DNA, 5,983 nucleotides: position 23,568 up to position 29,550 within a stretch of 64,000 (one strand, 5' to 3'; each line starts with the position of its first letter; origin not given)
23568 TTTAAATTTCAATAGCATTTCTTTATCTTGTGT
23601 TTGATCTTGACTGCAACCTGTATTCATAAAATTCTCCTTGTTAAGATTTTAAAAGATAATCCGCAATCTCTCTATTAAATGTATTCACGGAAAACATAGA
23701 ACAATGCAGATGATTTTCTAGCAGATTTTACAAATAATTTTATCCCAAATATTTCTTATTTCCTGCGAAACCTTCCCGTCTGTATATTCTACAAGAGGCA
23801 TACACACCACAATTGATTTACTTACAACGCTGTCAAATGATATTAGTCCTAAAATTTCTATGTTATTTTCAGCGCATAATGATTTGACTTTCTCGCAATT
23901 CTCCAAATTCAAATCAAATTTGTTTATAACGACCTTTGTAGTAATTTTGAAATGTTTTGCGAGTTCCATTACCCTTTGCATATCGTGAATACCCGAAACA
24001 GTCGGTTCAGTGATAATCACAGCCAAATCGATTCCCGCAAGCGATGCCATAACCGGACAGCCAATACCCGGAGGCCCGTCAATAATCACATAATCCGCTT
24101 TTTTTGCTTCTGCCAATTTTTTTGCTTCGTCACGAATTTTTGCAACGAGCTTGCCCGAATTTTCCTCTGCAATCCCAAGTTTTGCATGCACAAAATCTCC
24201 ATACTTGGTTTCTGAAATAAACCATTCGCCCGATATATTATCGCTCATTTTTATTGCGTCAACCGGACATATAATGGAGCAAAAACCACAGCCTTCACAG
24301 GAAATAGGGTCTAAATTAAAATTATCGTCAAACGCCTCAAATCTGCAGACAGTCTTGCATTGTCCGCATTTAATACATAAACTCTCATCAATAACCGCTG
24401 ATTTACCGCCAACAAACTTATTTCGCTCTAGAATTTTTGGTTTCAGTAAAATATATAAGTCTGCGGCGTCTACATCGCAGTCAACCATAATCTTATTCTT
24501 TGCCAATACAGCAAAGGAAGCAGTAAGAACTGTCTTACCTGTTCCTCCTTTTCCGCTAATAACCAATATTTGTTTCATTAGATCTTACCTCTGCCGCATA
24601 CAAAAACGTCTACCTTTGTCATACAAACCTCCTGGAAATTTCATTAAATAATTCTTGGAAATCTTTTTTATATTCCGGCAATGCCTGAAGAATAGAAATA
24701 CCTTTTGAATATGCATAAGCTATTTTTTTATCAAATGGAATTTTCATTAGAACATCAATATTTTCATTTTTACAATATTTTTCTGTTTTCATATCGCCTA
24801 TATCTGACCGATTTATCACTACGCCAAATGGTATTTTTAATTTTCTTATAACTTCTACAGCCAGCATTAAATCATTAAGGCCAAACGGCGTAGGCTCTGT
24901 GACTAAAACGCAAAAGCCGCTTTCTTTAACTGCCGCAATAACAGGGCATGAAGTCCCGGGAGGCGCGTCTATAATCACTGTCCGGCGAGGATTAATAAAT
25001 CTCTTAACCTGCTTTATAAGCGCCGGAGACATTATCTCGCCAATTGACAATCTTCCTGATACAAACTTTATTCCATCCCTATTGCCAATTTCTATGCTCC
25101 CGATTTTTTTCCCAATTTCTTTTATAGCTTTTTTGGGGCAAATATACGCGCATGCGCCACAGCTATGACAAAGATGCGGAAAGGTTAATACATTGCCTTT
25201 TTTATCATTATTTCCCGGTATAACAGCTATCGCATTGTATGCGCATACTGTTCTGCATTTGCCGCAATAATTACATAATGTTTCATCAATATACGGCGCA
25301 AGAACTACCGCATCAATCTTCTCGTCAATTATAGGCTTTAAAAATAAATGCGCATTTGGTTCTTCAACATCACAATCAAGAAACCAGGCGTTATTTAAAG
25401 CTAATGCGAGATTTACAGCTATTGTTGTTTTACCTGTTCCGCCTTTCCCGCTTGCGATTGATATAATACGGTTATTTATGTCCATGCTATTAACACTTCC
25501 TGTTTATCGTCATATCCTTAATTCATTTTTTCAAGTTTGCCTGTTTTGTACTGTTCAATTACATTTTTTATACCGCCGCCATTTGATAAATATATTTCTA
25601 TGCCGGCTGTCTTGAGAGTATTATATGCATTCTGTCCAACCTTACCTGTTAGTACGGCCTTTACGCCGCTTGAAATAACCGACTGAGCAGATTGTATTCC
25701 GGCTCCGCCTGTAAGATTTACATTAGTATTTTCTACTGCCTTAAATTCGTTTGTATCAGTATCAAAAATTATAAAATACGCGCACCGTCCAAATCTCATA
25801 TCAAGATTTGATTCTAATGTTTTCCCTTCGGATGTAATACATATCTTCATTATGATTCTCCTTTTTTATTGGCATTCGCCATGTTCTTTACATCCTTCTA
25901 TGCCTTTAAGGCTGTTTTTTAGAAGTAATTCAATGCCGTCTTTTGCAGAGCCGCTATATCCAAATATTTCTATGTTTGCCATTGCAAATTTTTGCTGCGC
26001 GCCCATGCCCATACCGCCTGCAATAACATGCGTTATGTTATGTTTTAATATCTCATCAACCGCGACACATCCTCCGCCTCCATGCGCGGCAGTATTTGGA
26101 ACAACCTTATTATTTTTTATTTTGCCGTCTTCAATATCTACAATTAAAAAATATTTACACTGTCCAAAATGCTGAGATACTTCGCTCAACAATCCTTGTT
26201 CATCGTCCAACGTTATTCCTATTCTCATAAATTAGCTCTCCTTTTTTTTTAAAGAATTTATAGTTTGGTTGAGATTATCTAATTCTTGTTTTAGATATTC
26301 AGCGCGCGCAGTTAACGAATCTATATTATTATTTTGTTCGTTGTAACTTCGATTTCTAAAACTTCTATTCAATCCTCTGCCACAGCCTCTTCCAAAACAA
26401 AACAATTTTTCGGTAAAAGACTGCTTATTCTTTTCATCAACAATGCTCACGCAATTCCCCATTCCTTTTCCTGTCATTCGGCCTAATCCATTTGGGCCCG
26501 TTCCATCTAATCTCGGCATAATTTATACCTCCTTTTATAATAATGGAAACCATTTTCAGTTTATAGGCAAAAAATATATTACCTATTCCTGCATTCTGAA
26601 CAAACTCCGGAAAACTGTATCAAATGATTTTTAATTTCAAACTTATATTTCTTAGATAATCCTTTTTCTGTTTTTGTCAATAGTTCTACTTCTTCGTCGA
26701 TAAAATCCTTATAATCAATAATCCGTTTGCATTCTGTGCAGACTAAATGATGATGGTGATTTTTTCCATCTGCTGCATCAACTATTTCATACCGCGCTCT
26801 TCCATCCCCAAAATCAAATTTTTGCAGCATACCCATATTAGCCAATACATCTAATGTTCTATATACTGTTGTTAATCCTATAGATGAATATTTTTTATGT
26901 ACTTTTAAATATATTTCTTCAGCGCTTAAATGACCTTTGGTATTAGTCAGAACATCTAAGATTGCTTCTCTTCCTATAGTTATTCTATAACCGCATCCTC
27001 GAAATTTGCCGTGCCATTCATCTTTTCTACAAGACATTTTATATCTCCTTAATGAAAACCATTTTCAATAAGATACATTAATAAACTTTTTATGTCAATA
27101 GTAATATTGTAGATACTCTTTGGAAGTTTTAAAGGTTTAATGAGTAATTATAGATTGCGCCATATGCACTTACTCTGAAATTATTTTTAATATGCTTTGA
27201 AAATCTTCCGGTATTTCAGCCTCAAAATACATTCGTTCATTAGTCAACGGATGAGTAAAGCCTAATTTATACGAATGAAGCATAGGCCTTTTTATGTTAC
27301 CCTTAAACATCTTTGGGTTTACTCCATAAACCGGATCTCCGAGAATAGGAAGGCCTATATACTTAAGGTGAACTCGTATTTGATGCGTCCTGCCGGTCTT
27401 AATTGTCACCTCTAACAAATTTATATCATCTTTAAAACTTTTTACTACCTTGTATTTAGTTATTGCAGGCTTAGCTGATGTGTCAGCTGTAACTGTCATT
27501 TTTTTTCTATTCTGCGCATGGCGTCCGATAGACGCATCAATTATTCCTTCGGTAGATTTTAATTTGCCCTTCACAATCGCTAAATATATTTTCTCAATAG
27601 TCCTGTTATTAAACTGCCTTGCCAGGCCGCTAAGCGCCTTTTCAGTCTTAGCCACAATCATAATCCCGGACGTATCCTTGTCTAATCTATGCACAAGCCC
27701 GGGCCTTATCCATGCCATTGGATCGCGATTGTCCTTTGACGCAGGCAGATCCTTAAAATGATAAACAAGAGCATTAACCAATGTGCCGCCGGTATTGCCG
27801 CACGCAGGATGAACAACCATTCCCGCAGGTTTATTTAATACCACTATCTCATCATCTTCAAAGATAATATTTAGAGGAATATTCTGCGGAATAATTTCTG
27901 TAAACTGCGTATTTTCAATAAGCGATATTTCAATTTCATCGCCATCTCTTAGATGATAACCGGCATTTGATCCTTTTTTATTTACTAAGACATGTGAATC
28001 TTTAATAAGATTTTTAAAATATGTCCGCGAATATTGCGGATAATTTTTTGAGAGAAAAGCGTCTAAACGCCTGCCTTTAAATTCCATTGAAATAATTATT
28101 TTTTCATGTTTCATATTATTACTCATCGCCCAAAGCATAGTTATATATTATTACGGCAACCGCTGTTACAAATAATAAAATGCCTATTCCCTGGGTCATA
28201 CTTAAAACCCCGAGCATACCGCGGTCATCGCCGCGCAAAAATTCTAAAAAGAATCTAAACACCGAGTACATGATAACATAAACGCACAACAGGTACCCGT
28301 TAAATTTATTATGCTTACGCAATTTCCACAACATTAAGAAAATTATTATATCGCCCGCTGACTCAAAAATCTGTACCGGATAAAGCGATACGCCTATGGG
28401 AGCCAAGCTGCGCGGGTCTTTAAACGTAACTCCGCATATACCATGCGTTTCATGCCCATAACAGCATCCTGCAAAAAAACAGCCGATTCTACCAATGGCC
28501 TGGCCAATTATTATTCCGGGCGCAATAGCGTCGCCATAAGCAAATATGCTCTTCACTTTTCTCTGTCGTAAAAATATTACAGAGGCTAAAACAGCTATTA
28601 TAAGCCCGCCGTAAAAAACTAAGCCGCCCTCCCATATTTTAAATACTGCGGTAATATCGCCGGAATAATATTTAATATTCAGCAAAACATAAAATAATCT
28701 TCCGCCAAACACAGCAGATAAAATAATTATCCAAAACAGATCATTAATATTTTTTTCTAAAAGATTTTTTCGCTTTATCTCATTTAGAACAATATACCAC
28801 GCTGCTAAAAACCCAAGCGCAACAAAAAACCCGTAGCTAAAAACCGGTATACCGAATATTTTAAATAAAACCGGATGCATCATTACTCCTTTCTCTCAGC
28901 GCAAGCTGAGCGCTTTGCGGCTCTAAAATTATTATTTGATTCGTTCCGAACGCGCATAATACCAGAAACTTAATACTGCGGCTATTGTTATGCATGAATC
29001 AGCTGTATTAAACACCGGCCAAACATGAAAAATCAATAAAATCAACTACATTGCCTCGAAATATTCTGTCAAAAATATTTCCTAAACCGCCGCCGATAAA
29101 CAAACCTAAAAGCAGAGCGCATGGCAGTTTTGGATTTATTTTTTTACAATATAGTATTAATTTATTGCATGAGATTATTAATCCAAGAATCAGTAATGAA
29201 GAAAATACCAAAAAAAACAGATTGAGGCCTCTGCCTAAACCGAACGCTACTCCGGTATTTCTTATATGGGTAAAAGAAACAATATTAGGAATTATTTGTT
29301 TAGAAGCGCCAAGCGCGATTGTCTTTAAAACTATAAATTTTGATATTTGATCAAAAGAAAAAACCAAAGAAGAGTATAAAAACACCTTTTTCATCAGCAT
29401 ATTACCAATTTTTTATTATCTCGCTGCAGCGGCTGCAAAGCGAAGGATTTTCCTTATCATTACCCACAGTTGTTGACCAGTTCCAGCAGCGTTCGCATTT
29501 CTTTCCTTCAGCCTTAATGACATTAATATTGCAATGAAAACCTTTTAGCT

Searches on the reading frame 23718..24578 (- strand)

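Call 58: search_protein_families(library=pfam, proteins=[window:23718-24578:-], max_evalue=0.0001)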
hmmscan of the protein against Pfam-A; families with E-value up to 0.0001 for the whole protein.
window:23718-24578:- (286 aa): 9 families
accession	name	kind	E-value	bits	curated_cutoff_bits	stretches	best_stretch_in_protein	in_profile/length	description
PF01656.29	CbiA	-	1.7e-13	51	25.4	1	4-256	1-119/125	CobQ/CobB/MinD/ParA nucleotide binding domain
PF10609.15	ParA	-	1e-11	45.2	27.1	1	159-281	110-245/246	NUBPL iron-transfer P-loop NTPase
PF00037.32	Fer4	-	2.9e-11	43.1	21.1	2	62-83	2-23/24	4Fe-4S binding domain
PF12838.12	Fer4_7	-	3e-09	37.7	27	0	93-114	1-22/52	4Fe-4S dicluster domain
PF12837.12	Fer4_6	-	5.2e-09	36.1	25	1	61-82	2-23/24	4Fe-4S binding domain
PF14697.11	Fer4_21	-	6.6e-08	33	35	1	61-111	1-59/59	4Fe-4S dicluster domain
PF13614.12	AAA_31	-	1.8e-06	28.5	27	0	154-212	110-169/177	AAA domain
PF13237.11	Fer4_10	-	1.8e-05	25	25.5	0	62-105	3-53/53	4Fe-4S dicluster domain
PF12797.12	Fer4_2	-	7e-05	23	24.5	0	62-78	4-20/22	4Fe-4S binding domain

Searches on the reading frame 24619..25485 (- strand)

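Call 58: search_protein_families(library=pfam, proteins=[window:24619-25485:-], max_evalue=0.0001)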
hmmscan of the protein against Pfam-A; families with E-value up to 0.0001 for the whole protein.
window:24619-25485:- (288 aa): 10 families
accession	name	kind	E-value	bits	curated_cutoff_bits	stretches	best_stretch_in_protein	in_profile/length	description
PF10609.15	ParA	-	2.4e-16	60.4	27.1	2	6-40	4-42/246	NUBPL iron-transfer P-loop NTPase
PF01656.29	CbiA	-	2.9e-15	56.8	25.4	1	8-264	1-124/125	CobQ/CobB/MinD/ParA nucleotide binding domain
PF00037.32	Fer4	-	6.4e-10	38.9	21.1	0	104-122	6-24/24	4Fe-4S binding domain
PF13614.12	AAA_31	-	2.1e-08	34.7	27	1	6-32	2-28/177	AAA domain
PF12838.12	Fer4_7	-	4.1e-07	30.8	27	1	71-120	2-52/52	4Fe-4S dicluster domain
PF14697.11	Fer4_21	-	2.7e-06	27.9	35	1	66-121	3-57/59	4Fe-4S dicluster domain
PF12837.12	Fer4_6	-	4.4e-06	26.8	25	0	64-86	2-24/24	4Fe-4S binding domain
PF13187.11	Fer4_9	-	7.2e-06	26.4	27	1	71-121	2-52/52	4Fe-4S dicluster domain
PF13237.11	Fer4_10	-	8.1e-06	26.1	25.5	1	64-117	2-53/53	4Fe-4S dicluster domain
PF13484.11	Fer4_16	-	1.2e-05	26.4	30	0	106-124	2-20/66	4Fe-4S double cluster binding domain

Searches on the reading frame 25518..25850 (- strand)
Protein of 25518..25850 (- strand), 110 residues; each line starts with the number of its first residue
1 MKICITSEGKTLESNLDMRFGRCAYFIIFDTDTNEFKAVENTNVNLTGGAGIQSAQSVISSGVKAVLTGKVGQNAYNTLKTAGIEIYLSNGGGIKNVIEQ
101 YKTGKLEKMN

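Call 58: search_protein_families(library=pfam, proteins=[window:25518-25850:-], max_evalue=0.0001)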
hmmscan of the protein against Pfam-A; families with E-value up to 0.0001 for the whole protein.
window:25518-25850:- (110 aa): 1 family
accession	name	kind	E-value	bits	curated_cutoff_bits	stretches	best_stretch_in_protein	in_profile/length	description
PF02579.22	Nitro_FeMo-Co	-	2.3e-24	85.9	26.3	1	13-102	2-93/94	Dinitrogenase iron-molybdenum cofactor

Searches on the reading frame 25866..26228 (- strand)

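Call 58: search_protein_families(library=pfam, proteins=[window:25866-26228:-], max_evalue=0.0001)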
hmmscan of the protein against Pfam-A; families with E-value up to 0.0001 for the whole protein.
window:25866-26228:- (120 aa): 1 family
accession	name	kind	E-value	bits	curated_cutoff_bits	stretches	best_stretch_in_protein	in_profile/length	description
PF02579.22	Nitro_FeMo-Co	-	1.8e-19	70.2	26.3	1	15-102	3-92/94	Dinitrogenase iron-molybdenum cofactor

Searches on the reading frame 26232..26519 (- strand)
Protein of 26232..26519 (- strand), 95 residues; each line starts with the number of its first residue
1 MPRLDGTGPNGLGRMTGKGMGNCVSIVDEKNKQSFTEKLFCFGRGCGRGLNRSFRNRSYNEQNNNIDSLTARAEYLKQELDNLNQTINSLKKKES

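Call 59: search_protein_families(library=pfam, proteins=[window:26232-26519:-], max_evalue=0.0001)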
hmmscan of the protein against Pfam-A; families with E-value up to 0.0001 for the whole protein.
window:26232-26519:- (95 aa): 1 family
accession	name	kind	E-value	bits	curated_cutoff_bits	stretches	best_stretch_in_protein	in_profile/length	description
PF17253.7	DUF5320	-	6e-18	66.3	27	1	1-90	1-99/99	Family of unknown function (DUF5320)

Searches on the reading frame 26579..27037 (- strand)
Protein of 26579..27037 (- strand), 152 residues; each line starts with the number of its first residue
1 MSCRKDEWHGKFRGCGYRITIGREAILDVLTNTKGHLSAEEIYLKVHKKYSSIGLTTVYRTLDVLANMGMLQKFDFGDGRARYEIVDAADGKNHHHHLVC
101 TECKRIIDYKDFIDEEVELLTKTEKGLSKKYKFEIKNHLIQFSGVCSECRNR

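Call 59: search_protein_families(library=pfam, proteins=[window:26579-27037:-], max_evalue=0.0001)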
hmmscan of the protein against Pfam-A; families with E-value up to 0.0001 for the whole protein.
window:26579-27037:- (152 aa): 1 family
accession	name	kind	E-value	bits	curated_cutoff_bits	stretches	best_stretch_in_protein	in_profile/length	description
PF01475.25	FUR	-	6.5e-32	110.6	23.1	1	16-142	3-120/121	Ferric uptake regulator family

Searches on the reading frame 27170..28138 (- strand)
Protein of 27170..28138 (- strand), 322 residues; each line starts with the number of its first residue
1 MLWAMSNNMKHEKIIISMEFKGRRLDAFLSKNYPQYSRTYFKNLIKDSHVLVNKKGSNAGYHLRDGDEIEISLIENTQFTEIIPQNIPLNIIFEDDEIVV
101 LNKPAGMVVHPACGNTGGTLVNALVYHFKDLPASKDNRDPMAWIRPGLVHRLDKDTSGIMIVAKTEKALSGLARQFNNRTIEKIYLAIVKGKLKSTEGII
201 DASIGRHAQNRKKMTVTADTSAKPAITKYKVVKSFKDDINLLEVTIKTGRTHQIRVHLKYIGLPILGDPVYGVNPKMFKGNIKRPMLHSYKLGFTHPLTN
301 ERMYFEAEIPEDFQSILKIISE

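Call 59: search_protein_families(library=pfam, proteins=[window:27170-28138:-], max_evalue=0.0001)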
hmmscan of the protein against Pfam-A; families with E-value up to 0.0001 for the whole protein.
window:27170-28138:- (322 aa): 2 families
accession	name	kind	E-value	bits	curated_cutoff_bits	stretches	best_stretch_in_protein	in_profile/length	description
PF00849.27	PseudoU_synth_2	-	9.8e-37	127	26.8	1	98-259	2-151/152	RNA pseudouridylate synthase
PF01479.30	S4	-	8.5e-08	32.3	22.8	1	23-69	1-48/48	S4 domain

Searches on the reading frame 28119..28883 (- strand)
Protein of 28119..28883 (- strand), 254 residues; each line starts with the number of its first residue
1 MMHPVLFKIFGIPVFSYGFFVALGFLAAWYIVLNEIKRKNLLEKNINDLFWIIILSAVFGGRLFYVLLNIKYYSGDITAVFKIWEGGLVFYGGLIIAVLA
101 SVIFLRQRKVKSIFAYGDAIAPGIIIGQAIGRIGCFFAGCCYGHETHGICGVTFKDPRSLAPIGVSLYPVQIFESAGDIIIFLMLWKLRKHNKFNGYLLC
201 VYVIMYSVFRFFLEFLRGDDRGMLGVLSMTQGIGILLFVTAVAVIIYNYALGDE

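Call 59: search_protein_families(library=pfam, proteins=[window:28119-28883:-], max_evalue=0.0001)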
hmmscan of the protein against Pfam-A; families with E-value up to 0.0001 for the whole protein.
window:28119-28883:- (254 aa): 1 family
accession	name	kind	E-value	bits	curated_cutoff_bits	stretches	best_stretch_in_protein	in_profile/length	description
PF01790.23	LGT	-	6.9e-63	212.6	24.9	1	4-247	1-240/240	Prolipoprotein diacylglyceryl transferase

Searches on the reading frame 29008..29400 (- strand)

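Call 59: search_protein_families(library=pfam, proteins=[window:29008-29400:-], max_evalue=0.0001)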
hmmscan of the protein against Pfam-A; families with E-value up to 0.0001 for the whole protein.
window:29008-29400:- (130 aa): 1 family
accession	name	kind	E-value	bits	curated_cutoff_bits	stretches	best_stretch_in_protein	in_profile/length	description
PF01252.23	Peptidase_A8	-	3.7e-25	89.2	25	1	12-125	4-113/142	Signal peptidase (SPase) II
